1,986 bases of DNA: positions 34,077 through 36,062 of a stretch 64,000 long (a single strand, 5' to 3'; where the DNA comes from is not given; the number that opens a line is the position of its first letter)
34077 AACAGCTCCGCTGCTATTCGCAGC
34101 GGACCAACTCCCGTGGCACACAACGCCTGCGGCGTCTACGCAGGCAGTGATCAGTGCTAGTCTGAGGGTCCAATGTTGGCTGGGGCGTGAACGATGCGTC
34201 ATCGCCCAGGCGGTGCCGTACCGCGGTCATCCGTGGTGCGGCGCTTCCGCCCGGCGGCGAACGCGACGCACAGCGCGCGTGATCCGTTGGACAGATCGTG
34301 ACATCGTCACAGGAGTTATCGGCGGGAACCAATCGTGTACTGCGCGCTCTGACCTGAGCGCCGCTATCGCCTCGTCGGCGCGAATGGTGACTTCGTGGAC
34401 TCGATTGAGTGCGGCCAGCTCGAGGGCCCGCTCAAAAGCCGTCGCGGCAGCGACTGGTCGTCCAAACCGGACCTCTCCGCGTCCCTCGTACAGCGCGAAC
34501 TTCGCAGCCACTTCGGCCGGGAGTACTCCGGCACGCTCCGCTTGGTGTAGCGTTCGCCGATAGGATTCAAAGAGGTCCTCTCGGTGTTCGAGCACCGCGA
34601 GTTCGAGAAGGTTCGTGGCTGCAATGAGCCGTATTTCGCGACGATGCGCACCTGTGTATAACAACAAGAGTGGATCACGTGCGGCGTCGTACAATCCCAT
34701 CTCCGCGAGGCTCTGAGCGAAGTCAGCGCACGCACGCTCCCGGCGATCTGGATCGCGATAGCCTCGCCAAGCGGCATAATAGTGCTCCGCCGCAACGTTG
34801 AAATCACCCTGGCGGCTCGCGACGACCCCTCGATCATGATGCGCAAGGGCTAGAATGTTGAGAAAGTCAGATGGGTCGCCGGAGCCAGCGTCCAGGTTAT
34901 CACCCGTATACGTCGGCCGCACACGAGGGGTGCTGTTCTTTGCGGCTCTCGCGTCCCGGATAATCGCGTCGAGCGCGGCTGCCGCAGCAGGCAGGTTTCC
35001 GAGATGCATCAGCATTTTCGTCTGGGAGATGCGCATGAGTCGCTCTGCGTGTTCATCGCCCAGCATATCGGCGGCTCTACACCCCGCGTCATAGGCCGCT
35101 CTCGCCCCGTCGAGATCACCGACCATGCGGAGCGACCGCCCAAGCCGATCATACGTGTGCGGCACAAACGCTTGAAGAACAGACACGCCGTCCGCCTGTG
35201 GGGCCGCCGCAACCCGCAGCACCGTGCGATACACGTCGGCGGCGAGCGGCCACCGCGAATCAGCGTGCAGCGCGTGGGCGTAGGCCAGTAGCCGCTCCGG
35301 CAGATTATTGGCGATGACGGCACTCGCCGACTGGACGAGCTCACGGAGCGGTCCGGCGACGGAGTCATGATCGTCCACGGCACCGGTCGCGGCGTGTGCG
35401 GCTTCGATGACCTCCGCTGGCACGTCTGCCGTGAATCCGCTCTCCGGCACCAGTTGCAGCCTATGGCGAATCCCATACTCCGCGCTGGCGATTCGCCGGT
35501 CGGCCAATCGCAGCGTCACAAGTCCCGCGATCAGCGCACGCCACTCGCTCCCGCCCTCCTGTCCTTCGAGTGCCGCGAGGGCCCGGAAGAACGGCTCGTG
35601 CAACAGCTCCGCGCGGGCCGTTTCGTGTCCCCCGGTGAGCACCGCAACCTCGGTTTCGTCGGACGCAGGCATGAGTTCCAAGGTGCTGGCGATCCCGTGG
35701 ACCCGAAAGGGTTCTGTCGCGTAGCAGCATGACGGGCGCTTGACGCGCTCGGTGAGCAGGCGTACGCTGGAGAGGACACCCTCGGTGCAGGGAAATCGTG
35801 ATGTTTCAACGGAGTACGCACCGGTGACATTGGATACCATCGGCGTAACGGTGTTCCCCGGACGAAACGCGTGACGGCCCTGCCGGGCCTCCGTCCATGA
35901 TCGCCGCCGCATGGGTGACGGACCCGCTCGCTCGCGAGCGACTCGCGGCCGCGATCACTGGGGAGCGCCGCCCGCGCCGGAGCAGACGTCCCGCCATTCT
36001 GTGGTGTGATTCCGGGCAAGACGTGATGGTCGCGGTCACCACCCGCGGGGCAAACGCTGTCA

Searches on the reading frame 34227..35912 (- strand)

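Call 6: search_protein_families(library=pfam, proteins=[window:34227-35912:-], max_evalue=0.01)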
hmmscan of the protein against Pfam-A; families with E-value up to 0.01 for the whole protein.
window:34227-35912:- (561 aa): 1 family
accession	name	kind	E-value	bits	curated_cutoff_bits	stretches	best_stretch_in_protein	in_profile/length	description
PF07719.23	TPR_2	-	8.2e-06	26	27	0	355-378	1-24/34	Tetratricopeptide repeat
